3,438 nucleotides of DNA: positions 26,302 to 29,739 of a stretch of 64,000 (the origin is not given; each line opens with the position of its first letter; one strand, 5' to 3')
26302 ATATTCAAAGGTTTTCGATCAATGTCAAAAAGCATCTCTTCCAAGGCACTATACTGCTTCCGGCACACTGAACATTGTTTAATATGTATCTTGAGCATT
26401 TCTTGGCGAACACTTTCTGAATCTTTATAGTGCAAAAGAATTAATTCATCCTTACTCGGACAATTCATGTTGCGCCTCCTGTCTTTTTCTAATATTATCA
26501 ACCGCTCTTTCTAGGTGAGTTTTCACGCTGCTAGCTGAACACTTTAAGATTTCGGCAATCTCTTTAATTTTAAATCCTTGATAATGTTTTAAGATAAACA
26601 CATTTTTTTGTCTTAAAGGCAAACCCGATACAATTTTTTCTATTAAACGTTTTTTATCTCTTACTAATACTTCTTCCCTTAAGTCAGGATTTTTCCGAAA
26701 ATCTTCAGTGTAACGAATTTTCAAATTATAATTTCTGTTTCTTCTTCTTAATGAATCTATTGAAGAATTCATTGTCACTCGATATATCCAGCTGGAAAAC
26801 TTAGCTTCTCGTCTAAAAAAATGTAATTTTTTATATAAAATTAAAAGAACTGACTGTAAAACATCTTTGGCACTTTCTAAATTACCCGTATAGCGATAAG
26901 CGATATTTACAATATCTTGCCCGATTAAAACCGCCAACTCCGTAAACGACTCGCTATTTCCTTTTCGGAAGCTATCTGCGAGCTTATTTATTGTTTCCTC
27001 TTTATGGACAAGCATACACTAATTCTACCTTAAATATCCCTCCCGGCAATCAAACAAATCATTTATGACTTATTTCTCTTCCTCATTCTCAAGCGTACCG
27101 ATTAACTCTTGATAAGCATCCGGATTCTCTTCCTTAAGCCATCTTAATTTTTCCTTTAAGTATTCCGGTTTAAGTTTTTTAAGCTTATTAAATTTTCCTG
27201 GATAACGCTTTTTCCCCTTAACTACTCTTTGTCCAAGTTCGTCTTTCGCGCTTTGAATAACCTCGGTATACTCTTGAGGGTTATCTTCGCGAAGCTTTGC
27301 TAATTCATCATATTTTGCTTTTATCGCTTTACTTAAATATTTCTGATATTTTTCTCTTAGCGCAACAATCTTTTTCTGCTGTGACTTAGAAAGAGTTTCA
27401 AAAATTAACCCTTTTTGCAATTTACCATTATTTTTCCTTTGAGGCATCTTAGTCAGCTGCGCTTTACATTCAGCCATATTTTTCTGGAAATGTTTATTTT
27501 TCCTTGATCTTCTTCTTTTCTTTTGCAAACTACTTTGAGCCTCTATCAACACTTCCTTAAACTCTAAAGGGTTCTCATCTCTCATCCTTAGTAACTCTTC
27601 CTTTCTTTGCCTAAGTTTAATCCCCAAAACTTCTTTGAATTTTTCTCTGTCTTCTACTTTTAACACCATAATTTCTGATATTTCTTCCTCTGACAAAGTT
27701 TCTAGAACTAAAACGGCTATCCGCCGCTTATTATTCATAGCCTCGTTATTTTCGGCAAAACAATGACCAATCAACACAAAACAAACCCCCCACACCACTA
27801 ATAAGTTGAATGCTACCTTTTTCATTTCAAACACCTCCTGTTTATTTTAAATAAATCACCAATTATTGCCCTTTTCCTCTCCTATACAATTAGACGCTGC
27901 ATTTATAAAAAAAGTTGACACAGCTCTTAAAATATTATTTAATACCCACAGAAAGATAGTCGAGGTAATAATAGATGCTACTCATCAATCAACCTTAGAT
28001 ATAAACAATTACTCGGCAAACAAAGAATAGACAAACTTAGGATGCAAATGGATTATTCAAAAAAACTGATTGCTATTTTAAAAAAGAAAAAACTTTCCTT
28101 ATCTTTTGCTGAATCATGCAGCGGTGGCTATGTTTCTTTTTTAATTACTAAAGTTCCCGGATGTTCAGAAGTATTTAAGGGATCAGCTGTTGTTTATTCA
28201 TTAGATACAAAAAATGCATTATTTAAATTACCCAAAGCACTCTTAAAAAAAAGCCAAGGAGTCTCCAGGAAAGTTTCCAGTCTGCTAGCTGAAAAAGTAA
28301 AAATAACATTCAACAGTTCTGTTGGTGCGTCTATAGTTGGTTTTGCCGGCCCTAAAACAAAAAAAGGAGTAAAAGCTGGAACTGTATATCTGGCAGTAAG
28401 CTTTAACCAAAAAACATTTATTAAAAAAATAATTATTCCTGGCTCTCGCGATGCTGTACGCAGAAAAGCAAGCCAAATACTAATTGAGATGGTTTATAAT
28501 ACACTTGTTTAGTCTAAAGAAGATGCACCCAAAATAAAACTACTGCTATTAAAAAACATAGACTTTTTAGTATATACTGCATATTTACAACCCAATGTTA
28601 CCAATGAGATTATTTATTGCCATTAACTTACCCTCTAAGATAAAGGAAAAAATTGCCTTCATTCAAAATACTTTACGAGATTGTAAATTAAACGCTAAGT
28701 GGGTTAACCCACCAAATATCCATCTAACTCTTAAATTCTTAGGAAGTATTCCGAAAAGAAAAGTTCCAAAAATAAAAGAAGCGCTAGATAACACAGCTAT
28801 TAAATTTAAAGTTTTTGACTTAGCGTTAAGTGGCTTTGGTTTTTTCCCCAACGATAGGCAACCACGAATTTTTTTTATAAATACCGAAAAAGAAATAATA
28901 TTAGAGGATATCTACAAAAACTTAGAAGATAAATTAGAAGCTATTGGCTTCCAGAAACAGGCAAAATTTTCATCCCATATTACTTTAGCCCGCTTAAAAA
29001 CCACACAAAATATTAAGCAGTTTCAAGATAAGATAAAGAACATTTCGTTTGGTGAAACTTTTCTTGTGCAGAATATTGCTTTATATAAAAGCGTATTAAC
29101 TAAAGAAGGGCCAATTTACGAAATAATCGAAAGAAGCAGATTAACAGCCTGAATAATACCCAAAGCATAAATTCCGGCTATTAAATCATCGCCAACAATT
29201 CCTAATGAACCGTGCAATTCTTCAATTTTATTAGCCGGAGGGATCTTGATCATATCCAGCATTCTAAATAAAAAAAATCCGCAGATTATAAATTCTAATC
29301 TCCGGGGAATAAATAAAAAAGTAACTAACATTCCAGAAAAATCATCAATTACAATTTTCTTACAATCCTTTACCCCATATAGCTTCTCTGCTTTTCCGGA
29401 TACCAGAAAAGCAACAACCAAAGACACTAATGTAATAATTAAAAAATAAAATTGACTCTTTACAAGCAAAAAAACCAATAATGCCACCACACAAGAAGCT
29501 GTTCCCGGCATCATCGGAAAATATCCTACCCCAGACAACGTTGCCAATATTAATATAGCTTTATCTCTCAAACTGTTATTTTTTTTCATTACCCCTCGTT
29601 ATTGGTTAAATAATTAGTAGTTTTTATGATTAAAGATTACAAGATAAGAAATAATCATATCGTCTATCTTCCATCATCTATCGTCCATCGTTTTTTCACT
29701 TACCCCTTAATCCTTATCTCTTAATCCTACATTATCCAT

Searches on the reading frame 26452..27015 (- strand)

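Call 65: search_protein_families(library=pfam, proteins=[window:26452-27015:-], max_evalue=0.00001)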
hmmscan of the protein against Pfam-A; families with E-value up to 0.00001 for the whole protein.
window:26452-27015:- (187 aa): 4 families
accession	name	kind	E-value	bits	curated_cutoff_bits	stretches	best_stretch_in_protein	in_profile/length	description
PF04542.20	Sigma70_r2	-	1.3e-14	54.1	24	1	33-94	7-70/71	Sigma-70 region 2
PF08281.18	Sigma70_r4_2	-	3.8e-14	52.5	25.7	1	123-172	2-51/54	Sigma-70, region 4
PF04545.22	Sigma70_r4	-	1.1e-07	31.7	24.1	1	130-177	3-50/50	Sigma-70, region 4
PF07638.17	Sigma70_ECF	-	3.6e-06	27.4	21.1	0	9-171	4-175/185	ECF sigma factor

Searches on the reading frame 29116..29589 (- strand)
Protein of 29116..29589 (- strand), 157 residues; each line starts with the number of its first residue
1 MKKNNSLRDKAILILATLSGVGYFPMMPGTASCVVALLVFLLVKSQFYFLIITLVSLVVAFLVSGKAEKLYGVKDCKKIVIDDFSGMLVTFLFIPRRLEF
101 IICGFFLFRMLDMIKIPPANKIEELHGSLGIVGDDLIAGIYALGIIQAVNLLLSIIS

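Call 43: find_encoding_contigs(protein=window:29116-29589:-, flank=3000, max_places=10)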
Protein window:29116-29589:- (157 aa): 20 contigs read that carry it; 10 places shown.
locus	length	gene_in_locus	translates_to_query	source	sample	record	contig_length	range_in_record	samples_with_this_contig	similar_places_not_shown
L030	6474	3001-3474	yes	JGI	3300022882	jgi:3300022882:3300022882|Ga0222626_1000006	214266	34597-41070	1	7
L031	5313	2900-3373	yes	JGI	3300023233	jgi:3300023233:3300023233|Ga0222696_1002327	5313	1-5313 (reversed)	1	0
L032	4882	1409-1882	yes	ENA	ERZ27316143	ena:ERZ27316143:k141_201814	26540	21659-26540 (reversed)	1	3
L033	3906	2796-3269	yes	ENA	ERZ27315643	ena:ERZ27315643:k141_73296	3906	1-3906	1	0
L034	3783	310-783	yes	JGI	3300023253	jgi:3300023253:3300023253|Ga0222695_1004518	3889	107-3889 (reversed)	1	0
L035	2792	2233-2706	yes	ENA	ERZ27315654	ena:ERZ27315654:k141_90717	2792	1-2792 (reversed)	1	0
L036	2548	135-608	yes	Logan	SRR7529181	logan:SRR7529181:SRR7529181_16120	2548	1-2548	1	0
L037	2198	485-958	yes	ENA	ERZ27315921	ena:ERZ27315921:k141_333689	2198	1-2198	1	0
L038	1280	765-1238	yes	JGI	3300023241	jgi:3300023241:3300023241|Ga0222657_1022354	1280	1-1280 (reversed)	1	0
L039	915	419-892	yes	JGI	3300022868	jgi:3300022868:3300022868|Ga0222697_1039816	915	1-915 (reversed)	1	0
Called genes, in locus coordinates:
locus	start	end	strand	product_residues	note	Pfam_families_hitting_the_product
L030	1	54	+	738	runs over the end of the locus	PF13491:FtsK_4TM, PF17854:FtsK_alpha, PF01580:FtsK_SpoIIIE, PF09397:FtsK_gamma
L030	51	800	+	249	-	PF13413:HTH_25, PF13464:RodZ_C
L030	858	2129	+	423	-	PF00919:UPF0004, PF04055:Radical_SAM, PF18693:TRAM_2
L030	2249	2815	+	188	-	PF01066:CDP-OH_P_transf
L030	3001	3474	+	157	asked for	PF04608:PgpA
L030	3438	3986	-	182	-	PF02834:LigT_PEase, PF13563:2_5_RNA_ligase2, PF02834:LigT_PEase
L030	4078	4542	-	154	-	PF02464:CinA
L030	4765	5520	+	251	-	-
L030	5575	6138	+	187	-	PF07638:Sigma70_ECF (weak), PF04542:Sigma70_r2, PF08281:Sigma70_r4_2, PF04545:Sigma70_r4, PF00196:GerE (faint)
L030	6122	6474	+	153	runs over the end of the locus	-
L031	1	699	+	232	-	?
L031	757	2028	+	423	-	PF00919:UPF0004, PF04055:Radical_SAM, PF18693:TRAM_2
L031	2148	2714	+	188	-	PF01066:CDP-OH_P_transf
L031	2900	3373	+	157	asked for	PF04608:PgpA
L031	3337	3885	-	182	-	PF02834:LigT_PEase, PF13563:2_5_RNA_ligase2, PF02834:LigT_PEase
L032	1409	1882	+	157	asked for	PF04608:PgpA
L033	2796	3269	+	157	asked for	PF04608:PgpA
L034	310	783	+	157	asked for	PF04608:PgpA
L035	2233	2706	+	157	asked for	PF04608:PgpA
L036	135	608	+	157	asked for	PF04608:PgpA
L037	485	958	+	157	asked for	PF04608:PgpA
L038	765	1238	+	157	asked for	PF04608:PgpA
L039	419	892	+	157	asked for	PF04608:PgpA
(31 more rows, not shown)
